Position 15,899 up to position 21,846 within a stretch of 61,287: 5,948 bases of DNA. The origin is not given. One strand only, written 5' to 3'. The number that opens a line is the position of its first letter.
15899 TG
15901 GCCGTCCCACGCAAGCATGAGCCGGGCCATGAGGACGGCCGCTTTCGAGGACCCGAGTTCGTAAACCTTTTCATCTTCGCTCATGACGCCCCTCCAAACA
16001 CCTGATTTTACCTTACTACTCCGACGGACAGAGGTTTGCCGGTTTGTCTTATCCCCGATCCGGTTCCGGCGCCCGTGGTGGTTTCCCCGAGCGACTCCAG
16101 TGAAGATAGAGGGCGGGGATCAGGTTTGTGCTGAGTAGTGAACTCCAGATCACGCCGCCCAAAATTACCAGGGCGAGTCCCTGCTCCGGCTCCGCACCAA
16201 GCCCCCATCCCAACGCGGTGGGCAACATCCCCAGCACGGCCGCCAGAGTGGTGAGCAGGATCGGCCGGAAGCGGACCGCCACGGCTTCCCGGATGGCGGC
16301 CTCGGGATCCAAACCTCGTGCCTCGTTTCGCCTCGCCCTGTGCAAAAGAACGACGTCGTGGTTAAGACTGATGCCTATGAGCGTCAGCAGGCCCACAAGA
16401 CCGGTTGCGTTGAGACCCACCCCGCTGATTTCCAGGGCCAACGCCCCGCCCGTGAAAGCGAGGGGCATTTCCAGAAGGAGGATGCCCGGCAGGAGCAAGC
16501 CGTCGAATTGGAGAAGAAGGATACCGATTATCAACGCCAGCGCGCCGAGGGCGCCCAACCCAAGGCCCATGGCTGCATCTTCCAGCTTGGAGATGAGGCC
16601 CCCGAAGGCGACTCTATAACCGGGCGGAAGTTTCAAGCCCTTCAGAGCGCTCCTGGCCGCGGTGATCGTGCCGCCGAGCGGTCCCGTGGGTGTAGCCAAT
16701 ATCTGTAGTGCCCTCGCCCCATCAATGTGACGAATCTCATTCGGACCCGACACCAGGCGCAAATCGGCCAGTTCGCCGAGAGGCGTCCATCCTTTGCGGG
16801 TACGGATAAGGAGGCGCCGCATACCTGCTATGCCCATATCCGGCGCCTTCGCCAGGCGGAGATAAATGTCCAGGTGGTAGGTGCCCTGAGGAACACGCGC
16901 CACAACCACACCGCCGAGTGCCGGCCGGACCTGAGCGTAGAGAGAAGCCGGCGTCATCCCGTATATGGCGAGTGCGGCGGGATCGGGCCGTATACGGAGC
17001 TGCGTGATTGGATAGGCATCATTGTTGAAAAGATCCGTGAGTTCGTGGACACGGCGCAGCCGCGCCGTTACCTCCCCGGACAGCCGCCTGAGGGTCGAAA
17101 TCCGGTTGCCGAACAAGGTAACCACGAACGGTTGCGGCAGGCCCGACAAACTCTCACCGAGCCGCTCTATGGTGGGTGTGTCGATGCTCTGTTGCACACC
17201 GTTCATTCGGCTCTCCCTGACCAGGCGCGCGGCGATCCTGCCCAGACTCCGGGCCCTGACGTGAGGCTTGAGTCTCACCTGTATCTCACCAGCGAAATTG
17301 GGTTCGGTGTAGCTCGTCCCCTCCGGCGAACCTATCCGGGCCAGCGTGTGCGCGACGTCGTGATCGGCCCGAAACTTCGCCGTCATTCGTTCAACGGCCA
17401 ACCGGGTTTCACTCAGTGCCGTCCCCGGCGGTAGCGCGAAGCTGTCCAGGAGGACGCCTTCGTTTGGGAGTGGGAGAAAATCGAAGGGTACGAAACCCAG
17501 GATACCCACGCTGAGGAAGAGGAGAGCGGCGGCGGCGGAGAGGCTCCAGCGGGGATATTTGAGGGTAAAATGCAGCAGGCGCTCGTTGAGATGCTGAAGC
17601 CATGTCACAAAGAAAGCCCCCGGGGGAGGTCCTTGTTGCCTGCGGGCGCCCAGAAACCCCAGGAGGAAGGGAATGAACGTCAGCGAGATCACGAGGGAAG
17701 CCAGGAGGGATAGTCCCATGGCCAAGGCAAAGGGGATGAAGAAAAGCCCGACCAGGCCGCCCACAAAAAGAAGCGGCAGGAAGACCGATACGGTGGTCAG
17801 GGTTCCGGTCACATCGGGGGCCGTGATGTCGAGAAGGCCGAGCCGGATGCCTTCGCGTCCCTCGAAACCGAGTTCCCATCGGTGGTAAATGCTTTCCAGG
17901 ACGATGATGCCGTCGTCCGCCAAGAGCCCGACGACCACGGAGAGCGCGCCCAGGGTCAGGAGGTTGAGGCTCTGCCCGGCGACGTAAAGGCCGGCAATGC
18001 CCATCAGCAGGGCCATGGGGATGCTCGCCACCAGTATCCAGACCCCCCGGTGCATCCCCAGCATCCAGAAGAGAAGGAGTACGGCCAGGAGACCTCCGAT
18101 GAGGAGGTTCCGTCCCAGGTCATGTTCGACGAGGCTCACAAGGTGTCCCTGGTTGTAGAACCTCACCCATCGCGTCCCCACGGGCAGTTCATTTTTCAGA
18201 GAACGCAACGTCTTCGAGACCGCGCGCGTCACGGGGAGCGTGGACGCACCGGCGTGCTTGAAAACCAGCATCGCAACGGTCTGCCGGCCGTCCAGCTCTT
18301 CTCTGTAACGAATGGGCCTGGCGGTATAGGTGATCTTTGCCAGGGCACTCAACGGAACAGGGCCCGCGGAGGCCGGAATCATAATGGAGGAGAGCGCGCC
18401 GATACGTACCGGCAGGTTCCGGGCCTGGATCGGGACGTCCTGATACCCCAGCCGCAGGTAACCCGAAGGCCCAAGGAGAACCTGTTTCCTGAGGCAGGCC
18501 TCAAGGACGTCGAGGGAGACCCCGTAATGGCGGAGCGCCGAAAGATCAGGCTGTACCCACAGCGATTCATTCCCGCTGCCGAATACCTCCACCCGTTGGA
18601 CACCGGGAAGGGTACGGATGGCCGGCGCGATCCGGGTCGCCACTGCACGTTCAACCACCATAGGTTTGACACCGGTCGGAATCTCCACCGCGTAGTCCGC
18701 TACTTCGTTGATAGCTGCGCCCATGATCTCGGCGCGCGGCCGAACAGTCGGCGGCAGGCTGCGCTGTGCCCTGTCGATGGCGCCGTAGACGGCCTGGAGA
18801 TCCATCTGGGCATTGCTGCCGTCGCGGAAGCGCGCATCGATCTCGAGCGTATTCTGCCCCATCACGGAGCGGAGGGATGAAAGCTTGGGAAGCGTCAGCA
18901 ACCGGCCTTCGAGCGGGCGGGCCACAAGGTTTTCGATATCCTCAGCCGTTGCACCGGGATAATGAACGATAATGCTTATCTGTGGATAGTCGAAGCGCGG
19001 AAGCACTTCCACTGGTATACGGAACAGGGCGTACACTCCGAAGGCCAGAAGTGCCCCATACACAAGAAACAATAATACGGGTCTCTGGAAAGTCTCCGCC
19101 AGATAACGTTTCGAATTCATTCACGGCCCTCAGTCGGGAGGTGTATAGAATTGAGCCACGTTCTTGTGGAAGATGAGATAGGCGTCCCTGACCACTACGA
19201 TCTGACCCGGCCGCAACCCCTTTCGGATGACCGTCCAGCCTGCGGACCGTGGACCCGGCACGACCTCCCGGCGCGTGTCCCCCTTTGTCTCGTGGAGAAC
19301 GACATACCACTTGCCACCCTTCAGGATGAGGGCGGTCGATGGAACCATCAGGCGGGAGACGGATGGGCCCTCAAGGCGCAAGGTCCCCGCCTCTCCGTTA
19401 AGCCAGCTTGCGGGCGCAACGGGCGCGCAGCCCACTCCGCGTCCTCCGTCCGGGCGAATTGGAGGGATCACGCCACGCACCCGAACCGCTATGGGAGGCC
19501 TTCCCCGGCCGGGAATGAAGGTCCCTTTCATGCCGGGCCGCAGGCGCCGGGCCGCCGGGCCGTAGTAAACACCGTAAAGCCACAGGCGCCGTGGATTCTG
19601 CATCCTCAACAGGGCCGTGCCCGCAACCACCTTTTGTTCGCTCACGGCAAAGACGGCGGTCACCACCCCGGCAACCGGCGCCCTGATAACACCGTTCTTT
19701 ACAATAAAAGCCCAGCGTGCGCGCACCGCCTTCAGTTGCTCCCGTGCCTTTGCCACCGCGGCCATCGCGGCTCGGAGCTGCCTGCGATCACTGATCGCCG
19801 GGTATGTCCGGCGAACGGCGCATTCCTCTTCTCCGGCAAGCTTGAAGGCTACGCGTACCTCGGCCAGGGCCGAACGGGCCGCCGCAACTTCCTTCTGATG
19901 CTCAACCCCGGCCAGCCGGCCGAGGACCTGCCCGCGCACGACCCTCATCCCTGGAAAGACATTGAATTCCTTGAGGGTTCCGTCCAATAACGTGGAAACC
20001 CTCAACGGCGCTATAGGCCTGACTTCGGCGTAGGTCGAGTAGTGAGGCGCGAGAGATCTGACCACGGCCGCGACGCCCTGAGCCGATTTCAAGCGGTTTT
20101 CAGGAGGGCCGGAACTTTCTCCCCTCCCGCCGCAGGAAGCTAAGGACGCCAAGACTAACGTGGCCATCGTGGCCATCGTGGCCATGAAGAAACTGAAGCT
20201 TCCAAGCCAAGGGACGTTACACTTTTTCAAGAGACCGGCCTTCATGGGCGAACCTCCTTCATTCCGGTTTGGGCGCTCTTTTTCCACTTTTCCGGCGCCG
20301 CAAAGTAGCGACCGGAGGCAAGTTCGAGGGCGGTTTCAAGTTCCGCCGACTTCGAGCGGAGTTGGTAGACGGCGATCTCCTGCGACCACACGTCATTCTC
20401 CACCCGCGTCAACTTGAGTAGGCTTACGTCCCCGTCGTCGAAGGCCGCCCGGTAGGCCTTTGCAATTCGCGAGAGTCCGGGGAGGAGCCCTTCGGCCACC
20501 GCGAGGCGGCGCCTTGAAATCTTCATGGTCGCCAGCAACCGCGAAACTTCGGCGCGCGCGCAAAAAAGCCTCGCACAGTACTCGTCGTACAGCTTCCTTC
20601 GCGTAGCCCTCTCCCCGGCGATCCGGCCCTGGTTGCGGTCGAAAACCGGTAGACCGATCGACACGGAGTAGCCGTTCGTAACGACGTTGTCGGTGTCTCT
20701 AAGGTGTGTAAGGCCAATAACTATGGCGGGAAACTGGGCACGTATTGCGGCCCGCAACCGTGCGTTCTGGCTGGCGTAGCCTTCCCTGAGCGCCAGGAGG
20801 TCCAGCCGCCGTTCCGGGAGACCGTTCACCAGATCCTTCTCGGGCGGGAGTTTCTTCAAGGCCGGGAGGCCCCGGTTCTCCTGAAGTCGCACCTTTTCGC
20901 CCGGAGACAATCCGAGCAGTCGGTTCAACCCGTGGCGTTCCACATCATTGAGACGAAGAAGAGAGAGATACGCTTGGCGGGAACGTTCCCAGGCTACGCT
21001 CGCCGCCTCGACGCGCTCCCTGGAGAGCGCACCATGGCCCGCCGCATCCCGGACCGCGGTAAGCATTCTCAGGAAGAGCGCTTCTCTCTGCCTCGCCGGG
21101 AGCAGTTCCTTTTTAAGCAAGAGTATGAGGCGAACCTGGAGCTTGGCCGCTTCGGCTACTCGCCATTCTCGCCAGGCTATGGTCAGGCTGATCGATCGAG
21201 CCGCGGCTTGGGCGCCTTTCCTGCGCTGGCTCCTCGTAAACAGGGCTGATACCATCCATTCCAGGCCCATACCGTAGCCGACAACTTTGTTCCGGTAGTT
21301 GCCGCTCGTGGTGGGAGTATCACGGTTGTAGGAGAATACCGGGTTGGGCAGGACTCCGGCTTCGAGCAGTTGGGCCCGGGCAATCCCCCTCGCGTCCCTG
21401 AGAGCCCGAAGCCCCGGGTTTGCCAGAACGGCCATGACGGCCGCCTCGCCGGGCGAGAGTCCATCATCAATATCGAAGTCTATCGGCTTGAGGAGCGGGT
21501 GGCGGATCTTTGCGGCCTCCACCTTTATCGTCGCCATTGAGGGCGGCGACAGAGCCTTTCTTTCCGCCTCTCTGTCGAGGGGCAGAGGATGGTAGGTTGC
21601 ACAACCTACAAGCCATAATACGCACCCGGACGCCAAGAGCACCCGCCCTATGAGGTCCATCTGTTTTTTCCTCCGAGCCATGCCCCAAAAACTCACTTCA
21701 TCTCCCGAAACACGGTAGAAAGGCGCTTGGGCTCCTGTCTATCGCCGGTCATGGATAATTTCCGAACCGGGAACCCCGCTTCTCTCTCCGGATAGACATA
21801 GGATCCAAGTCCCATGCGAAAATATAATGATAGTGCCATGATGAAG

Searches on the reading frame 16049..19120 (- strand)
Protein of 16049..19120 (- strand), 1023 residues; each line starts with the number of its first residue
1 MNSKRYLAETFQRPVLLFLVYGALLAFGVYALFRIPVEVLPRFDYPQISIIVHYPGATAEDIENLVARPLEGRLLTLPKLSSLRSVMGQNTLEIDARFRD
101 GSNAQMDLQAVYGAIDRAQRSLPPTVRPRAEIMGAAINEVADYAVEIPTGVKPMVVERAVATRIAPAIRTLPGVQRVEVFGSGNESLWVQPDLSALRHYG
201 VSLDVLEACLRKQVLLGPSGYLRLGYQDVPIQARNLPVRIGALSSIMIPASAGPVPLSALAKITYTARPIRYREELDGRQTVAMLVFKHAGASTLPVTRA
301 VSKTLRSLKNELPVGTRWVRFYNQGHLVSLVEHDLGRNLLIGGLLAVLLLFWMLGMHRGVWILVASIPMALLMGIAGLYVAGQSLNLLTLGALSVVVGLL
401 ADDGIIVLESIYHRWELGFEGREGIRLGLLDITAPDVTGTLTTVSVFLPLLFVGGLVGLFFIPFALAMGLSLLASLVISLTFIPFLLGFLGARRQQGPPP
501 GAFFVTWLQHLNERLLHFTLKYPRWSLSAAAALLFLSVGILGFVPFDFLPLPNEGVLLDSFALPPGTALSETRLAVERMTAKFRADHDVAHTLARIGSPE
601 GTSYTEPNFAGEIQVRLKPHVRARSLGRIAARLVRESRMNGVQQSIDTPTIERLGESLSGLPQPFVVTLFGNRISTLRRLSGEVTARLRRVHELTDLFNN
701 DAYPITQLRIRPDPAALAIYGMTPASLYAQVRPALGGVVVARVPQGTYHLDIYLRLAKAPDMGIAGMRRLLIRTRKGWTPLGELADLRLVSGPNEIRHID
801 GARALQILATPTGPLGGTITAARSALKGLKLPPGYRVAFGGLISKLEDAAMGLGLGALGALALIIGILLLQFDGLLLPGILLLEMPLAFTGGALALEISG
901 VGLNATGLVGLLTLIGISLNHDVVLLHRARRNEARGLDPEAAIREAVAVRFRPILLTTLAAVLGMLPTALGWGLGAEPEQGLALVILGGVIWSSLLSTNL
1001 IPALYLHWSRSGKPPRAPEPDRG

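Call 79: search_protein_families(library=pfam, proteins=[window:16049-19120:-], max_evalue=0.0001)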
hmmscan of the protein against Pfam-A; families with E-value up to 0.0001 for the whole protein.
window:16049-19120:- (1023 aa): 3 families
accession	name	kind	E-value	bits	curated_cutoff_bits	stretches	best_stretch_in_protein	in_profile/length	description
PF00873.25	ACR_tran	-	6.3e-176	587.4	28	1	11-1006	6-1018/1021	AcrB/AcrD/AcrF family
PF02355.23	SecD_SecF_C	-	4e-07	30.1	20.5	1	888-994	69-172/189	Protein export membrane protein SecD/SecF, C-terminal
PF03176.21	MMPL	-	5.4e-06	26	20.5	1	818-1015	106-308/333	MMPL family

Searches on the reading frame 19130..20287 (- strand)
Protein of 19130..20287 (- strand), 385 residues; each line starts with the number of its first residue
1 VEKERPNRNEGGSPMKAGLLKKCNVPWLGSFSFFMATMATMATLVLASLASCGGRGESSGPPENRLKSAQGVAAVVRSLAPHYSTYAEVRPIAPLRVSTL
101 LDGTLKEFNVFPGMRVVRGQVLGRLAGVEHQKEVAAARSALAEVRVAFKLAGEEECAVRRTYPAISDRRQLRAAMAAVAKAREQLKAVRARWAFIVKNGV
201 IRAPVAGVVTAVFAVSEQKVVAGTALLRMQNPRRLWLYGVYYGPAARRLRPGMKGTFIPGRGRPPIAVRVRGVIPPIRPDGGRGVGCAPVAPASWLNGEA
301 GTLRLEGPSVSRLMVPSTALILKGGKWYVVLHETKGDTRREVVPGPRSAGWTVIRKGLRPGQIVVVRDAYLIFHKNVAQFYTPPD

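Call 79: search_protein_families(library=pfam, proteins=[window:19130-20287:-], max_evalue=0.0001)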
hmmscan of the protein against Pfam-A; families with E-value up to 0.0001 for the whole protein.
window:19130-20287:- (385 aa): 2 families
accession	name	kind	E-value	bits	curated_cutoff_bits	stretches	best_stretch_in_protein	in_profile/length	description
PF13437.12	HlyD_3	-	3.9e-07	31.2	22.2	1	200-282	1-85/106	HlyD family secretion protein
PF16576.10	HlyD_D23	-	1.6e-05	24.7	30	0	99-254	24-164/214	Barrel-sandwich domain of CusB or HlyD membrane-fusion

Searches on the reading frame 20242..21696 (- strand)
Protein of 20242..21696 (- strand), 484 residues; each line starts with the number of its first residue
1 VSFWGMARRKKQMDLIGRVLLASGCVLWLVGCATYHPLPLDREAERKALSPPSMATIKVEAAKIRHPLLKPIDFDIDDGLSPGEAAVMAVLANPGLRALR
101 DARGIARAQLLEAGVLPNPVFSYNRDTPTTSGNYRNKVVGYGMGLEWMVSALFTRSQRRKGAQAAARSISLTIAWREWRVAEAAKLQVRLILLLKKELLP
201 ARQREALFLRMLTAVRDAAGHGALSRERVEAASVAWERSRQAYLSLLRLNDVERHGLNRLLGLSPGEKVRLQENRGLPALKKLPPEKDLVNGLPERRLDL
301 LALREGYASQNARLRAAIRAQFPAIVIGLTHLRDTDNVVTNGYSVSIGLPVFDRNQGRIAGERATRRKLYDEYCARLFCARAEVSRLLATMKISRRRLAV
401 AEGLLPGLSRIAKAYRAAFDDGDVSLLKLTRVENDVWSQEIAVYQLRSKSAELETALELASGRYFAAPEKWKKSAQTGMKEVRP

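Call 79: search_protein_families(library=pfam, proteins=[window:20242-21696:-], max_evalue=0.0001)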
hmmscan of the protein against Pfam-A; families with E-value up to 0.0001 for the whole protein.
window:20242-21696:- (484 aa): 1 family
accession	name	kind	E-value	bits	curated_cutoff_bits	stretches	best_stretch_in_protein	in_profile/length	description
PF02321.23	OEP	-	6e-14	52.7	22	1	295-461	10-186/187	Outer membrane efflux protein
